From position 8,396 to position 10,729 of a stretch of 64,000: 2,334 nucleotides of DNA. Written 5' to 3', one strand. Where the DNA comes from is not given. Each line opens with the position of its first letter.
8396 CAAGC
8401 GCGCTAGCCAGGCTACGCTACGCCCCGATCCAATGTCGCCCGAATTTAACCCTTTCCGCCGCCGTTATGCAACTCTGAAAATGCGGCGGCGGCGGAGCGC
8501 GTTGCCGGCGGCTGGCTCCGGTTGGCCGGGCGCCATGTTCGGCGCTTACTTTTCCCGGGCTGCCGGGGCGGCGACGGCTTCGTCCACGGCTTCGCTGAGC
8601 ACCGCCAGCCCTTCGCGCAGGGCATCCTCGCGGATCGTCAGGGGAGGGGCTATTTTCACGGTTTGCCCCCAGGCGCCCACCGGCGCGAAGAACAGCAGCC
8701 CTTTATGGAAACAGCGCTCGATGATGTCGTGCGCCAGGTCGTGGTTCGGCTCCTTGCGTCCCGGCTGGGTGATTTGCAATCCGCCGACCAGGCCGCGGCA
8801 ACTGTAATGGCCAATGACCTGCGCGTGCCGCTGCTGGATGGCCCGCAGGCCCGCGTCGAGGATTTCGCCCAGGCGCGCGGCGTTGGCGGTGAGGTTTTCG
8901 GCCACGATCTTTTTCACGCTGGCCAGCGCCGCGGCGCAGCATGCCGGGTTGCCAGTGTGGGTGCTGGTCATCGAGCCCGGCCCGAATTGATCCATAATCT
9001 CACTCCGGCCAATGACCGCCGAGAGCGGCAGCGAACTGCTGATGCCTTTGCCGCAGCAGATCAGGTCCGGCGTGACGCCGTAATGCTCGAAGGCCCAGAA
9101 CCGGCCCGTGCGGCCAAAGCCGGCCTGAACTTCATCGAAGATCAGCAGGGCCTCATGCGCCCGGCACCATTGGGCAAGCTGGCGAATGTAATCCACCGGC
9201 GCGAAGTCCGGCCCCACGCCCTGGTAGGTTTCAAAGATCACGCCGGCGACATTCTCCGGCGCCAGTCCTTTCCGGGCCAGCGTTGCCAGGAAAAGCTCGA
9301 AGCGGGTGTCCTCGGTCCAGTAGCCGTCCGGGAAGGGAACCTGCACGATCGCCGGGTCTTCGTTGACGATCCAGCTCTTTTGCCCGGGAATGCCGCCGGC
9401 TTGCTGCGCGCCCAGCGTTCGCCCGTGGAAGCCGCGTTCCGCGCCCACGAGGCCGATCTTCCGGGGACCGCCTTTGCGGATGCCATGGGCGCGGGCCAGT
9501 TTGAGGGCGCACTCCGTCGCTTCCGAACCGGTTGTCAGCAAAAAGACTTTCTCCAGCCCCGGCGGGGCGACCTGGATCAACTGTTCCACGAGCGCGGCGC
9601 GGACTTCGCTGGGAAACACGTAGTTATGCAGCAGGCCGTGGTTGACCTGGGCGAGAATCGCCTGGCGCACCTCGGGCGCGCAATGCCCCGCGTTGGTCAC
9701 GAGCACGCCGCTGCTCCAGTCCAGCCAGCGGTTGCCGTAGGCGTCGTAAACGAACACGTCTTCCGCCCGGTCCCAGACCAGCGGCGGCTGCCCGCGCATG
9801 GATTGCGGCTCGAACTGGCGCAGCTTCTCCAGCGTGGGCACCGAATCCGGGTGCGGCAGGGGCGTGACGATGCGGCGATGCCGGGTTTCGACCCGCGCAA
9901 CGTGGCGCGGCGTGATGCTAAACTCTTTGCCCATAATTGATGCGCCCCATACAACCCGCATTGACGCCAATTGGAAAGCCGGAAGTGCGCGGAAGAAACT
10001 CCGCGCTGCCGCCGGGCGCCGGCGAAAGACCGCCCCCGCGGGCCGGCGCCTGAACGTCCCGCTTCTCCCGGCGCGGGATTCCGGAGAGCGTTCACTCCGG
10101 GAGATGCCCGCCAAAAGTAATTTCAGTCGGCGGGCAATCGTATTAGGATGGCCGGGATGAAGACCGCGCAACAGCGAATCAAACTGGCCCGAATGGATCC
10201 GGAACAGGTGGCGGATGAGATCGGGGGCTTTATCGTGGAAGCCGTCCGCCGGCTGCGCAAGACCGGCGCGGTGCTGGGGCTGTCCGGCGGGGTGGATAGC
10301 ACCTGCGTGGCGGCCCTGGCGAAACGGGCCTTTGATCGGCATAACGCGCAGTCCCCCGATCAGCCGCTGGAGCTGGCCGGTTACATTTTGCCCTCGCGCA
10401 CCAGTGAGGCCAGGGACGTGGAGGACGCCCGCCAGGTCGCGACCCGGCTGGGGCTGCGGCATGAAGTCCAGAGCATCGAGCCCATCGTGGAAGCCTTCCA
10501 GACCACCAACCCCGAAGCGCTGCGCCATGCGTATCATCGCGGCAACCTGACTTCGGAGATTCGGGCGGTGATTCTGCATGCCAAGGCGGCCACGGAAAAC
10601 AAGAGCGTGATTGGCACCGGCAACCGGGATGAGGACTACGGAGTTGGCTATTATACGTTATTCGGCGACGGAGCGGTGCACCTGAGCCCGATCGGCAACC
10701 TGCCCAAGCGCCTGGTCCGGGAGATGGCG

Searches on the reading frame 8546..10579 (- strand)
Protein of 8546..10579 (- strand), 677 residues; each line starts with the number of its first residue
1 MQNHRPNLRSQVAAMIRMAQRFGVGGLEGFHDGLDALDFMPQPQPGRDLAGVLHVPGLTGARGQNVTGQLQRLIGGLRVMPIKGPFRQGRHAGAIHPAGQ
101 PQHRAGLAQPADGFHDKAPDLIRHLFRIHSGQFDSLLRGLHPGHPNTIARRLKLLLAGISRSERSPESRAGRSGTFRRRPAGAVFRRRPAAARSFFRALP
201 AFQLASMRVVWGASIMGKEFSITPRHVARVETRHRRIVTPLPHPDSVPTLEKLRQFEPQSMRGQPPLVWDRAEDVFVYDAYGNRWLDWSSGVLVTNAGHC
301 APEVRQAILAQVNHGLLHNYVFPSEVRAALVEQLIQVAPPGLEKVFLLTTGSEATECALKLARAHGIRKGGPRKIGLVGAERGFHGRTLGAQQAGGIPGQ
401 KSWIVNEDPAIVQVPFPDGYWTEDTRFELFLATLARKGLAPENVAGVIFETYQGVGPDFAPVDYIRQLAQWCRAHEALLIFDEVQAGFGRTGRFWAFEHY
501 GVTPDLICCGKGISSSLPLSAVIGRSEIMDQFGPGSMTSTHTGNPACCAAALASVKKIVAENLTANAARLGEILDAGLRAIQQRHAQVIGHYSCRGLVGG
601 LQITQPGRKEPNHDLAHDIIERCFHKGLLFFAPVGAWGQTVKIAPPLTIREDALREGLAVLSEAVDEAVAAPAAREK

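Call 12: search_protein_families(library=pfam, proteins=[window:8546-10579:-])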
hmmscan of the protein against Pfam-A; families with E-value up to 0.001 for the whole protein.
window:8546-10579:- (677 aa): 1 family
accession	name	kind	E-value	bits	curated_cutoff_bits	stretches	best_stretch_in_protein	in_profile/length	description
PF00202.27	Aminotran_3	-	3.5e-90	303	30.5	1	264-665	8-403/403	Aminotransferase class-III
